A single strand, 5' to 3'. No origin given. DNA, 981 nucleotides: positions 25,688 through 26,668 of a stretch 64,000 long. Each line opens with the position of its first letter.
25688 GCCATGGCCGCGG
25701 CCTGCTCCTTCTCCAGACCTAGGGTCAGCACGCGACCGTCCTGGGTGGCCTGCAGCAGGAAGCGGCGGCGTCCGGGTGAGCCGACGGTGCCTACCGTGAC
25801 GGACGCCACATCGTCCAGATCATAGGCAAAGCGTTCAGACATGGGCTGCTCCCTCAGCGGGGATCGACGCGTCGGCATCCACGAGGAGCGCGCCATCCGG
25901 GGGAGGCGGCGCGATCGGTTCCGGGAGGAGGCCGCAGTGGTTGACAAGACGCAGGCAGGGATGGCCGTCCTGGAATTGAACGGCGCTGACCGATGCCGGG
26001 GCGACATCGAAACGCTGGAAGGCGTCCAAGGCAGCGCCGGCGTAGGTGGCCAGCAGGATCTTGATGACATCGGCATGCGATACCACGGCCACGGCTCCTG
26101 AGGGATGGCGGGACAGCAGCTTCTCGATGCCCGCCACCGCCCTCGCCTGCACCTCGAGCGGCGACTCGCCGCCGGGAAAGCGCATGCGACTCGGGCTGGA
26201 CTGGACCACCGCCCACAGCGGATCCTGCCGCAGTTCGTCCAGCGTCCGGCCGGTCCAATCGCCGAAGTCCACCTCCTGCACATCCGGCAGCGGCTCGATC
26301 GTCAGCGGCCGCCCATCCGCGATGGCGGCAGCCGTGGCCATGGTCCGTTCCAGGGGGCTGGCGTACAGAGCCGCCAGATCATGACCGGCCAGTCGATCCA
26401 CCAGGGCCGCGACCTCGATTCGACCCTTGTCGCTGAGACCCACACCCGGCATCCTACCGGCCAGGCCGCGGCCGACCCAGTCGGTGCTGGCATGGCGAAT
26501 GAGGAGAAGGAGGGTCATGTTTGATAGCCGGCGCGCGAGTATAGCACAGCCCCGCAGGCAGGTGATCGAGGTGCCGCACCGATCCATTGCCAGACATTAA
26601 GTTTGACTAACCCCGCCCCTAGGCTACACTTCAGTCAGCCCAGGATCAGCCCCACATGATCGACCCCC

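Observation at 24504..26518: Translationally coupled triad: histidine-phosphatase (MSMEG_4193-like) / DUF3090 / SCO1664-family kinase-like protein, next to arfB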

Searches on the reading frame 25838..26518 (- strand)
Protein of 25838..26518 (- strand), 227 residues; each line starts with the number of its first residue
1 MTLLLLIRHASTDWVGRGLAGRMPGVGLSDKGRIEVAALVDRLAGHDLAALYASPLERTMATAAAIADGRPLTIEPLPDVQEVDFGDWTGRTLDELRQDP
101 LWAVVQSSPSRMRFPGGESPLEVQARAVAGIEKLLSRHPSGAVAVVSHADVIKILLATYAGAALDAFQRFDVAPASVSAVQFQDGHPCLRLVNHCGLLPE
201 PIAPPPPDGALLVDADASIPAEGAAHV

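Call 3: search_protein_families(library=ncbifam, proteins=[window:25838-26518:-], max_evalue=0.001)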
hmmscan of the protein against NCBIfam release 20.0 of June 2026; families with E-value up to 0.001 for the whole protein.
seq(227 aa): 10 families
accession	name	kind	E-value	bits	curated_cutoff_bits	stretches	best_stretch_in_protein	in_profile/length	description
TIGR03848.1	MSMEG_4193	subfamily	8.9e-60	201.6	203.85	1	4-196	2-200/204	MSMEG_4193 family putative phosphomutase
TIGR03162.1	ribazole_cobC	equivalog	1.4e-32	112.6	162.9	1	4-179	1-175/176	alpha-ribazole phosphatase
NF005567.0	PRK07238.1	equivalog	1.2e-29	103.8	326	1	2-196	178-375/378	bifunctional RNase H/acid phosphatase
NF045917.1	PhserinePhPspA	equivalog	4.6e-27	95.1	350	1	2-194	2-196/211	phosphoserine phosphatase PspA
NF009993.0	PRK13462.1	equivalog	5.1e-18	65.5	226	1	4-202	8-200/203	acid phosphatase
NF009994.0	PRK13463.1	equivalog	5.8e-18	65.4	277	1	3-186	4-190/203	phosphoserine phosphatase 1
NF011580.0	PRK15004.1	equivalog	4.1e-16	59.6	250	1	4-194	3-195/203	adenosylcobalamin/alpha-ribazole phosphatase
NF002901.0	PRK03482.1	equivalog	3e-12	46.6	261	1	3-185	3-187/215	2,3-diphosphoglycerate-dependent phosphoglycerate mutase GpmB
NF038349.1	dPGM_arch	equivalog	6.9e-11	42.4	225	1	5-185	2-174/194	2,3-diphosphoglycerate-dependent phosphoglycerate mutase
NF002339.0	PRK01295.1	equivalog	0.00026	20.5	316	1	3-130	4-138/206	2,3-bisphosphoglycerate-dependent phosphoglycerate mutase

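Call 4: search_protein_families(library=pfam, proteins=[window:25838-26518:-], max_evalue=0.001)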
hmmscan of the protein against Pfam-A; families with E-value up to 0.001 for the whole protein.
seq(227 aa): 1 family
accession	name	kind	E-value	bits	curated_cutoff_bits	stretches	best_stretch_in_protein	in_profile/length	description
PF00300.27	His_Phos_1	-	1.1e-50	172.4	21.7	1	4-193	1-192/194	Histidine phosphatase superfamily (branch 1)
